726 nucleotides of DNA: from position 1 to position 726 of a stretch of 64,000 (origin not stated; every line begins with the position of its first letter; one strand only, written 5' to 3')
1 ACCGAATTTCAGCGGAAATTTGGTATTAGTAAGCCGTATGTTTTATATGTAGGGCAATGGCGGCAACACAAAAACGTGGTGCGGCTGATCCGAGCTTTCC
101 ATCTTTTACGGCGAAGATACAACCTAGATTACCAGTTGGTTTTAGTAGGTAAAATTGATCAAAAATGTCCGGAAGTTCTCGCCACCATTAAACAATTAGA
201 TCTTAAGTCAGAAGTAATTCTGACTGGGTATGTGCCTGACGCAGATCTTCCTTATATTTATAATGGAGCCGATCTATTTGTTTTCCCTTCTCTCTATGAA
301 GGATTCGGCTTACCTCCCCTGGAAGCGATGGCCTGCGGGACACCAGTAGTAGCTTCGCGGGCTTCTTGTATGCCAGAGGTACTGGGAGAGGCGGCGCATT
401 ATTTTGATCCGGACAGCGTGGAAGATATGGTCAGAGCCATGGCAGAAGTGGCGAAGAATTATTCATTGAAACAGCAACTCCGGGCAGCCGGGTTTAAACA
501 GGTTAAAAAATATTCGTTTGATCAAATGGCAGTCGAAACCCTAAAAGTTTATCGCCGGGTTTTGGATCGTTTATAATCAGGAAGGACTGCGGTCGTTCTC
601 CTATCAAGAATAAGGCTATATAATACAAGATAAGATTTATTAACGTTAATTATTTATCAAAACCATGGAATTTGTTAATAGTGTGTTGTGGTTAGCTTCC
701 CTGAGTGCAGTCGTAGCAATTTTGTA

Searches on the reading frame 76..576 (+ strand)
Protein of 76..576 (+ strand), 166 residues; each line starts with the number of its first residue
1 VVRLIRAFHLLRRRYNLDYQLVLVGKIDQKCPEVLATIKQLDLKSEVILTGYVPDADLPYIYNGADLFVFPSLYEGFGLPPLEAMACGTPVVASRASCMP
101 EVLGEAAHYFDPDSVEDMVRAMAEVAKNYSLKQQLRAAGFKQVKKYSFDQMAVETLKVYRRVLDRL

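Call 38: search_protein_families(library=pfam, proteins=[window:76-576:+], max_evalue=0.001)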
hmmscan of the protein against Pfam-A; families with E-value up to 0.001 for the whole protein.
window:76-576:+ (166 aa): 4 families
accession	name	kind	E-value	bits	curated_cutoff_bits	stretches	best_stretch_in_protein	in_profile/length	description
PF00534.26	Glycos_transf_1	-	1.4e-31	109.8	26.4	1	3-141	32-171/172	Glycosyl transferases group 1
PF13692.12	Glyco_trans_1_4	-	2.9e-29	102.6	27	1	4-128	20-142/142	Glycosyl transferases group 1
PF20706.3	GT4-conflict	-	2e-13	50.6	26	1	5-126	218-340/385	Family 4 Glycosyltransferase in conflict systems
PF13524.12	Glyco_trans_1_2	-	2.5e-09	37.7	25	1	41-150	27-137/144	Glycosyl transferase-like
